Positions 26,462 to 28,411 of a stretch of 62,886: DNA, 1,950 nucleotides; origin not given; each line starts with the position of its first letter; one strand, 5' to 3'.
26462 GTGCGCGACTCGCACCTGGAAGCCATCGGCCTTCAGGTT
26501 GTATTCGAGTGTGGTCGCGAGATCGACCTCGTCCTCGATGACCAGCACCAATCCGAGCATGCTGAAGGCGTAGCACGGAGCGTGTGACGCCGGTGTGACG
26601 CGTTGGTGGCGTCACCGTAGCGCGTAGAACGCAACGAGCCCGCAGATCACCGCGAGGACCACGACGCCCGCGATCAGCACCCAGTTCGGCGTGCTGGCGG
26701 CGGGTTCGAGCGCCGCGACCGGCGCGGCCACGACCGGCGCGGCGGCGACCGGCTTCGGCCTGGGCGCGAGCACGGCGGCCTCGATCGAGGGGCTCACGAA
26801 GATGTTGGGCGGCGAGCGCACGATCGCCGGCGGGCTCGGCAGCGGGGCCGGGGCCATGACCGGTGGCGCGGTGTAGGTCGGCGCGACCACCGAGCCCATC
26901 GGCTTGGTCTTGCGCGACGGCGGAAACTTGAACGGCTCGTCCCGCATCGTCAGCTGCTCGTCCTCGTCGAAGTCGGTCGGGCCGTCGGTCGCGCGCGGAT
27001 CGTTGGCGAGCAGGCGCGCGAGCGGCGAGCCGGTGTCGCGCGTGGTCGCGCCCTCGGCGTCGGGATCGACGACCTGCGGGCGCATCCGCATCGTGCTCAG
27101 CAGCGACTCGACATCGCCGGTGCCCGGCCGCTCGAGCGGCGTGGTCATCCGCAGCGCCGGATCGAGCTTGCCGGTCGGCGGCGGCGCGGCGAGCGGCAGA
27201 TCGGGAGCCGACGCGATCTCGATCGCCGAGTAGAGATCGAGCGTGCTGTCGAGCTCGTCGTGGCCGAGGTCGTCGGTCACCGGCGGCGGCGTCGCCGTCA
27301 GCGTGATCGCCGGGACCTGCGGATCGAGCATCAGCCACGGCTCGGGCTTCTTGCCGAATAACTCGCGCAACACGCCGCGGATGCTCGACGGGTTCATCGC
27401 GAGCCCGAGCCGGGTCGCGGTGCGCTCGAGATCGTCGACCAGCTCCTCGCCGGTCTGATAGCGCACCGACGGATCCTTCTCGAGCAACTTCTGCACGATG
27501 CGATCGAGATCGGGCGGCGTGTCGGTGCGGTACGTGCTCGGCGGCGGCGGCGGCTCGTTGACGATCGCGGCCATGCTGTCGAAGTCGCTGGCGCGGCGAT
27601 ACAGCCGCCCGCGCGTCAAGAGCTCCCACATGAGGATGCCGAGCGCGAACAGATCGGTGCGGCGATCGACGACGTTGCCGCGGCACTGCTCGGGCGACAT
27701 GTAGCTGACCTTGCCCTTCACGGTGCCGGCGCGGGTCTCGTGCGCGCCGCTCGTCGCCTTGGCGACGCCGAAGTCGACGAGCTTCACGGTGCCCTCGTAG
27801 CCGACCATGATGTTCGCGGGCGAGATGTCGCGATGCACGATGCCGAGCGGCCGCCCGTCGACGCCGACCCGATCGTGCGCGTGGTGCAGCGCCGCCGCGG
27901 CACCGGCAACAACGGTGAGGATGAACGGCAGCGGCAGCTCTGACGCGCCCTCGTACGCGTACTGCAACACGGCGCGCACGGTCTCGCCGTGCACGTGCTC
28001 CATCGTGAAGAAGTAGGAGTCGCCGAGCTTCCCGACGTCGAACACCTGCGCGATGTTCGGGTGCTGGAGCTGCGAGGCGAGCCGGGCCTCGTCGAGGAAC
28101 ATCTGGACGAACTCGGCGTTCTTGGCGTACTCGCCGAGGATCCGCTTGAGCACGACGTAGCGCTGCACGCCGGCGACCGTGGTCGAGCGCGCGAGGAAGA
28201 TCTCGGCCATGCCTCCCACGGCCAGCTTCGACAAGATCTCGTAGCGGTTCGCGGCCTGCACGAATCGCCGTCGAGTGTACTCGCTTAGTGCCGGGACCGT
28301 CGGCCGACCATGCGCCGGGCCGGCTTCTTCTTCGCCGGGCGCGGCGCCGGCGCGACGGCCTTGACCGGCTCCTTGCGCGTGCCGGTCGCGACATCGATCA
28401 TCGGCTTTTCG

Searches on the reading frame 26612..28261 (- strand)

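Call 38: search_protein_families(library=pfam, proteins=[window:26612-28261:-], max_evalue=0.001)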
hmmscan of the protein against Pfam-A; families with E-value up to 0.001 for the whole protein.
window:26612-28261:- (549 aa): 4 families
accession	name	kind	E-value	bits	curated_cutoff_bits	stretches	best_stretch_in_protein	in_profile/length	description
PF00069.31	Pkinase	-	7e-33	114.6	31.7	1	7-270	1-254/263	Protein kinase domain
PF07714.23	PK_Tyr_Ser-Thr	-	1.4e-26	93.8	23.1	1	9-269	3-250/258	Protein tyrosine and serine/threonine kinase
PF01636.29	APH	-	5.2e-05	23.6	23.2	0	125-167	154-197/239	Phosphotransferase enzyme family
PF17667.7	Pkinase_fungal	-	0.00083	18.6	24.1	0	140-196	307-368/387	Fungal protein kinase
